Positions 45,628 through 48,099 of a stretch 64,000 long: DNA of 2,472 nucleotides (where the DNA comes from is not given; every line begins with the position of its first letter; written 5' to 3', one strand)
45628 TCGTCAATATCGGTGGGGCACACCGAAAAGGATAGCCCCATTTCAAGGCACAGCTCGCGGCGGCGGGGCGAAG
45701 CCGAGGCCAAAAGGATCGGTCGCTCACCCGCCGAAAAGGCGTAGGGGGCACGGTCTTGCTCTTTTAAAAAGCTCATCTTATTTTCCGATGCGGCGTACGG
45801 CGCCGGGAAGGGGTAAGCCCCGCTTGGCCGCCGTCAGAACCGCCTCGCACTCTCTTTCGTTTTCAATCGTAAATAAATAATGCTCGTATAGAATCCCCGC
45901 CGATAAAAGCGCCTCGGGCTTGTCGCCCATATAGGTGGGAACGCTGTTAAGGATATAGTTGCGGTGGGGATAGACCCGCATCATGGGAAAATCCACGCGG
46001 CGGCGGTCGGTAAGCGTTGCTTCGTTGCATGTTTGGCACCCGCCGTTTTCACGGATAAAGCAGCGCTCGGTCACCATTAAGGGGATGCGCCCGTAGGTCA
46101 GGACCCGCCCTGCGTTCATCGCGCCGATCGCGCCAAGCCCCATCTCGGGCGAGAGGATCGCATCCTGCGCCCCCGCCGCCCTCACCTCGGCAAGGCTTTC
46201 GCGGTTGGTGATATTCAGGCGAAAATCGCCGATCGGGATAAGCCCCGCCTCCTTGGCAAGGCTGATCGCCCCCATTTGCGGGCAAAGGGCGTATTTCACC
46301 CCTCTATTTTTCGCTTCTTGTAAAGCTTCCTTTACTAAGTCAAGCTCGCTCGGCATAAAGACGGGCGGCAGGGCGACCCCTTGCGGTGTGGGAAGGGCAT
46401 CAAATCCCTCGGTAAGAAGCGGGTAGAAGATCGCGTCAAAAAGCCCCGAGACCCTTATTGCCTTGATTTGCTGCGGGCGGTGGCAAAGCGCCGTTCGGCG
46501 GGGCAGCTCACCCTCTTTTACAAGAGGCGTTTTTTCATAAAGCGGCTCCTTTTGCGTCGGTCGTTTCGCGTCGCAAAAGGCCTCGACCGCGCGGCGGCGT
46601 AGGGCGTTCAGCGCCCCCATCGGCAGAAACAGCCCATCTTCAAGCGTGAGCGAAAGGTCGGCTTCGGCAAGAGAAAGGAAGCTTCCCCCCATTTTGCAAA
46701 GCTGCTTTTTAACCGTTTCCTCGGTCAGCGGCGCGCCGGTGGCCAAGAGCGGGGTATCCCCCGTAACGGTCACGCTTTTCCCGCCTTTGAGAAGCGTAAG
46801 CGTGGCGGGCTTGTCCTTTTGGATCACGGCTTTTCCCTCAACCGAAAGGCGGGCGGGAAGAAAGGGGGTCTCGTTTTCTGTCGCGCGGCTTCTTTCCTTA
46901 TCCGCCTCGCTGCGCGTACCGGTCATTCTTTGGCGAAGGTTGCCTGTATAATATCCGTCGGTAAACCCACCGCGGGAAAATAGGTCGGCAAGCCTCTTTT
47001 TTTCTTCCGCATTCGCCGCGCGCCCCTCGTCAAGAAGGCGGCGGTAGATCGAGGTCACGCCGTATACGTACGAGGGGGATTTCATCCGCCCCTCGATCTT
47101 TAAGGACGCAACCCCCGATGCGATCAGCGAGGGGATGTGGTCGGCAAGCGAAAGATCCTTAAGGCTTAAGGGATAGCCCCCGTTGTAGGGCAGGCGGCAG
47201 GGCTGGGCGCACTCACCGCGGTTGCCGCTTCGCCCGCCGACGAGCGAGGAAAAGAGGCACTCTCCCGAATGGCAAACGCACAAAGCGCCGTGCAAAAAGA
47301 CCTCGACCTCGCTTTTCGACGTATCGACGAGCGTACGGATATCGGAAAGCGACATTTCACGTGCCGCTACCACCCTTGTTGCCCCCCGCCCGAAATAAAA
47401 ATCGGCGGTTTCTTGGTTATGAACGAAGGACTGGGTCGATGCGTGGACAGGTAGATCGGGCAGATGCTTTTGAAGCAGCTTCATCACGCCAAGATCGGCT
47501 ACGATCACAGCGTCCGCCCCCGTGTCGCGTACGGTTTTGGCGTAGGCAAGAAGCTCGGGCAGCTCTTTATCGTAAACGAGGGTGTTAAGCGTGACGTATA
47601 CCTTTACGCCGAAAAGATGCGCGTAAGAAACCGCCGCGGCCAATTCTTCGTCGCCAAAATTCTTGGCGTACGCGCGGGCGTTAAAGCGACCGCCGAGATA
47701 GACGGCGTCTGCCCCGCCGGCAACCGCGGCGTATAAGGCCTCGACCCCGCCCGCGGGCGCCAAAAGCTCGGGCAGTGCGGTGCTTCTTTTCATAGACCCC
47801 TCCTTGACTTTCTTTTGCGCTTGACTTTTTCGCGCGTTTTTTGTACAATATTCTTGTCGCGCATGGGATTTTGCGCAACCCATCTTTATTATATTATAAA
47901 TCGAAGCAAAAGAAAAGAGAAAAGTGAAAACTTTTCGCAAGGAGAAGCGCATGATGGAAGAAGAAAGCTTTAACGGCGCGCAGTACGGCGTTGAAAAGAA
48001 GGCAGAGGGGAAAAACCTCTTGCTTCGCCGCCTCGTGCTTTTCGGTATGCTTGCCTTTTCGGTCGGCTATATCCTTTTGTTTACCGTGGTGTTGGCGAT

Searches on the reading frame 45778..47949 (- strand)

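Call 63: search_protein_families(library=pfam, proteins=[window:45778-47949:-], max_evalue=0.00001)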
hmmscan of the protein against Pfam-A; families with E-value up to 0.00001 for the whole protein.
window:45778-47949:- (723 aa): 2 families
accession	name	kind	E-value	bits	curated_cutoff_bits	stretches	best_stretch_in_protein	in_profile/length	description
PF01136.24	Peptidase_U32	-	2.6e-74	249.9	22.4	1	131-337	2-230/233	Peptidase family U32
PF12392.13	DUF3656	-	5.7e-14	53.2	22.1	1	367-460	24-106/109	Collagenase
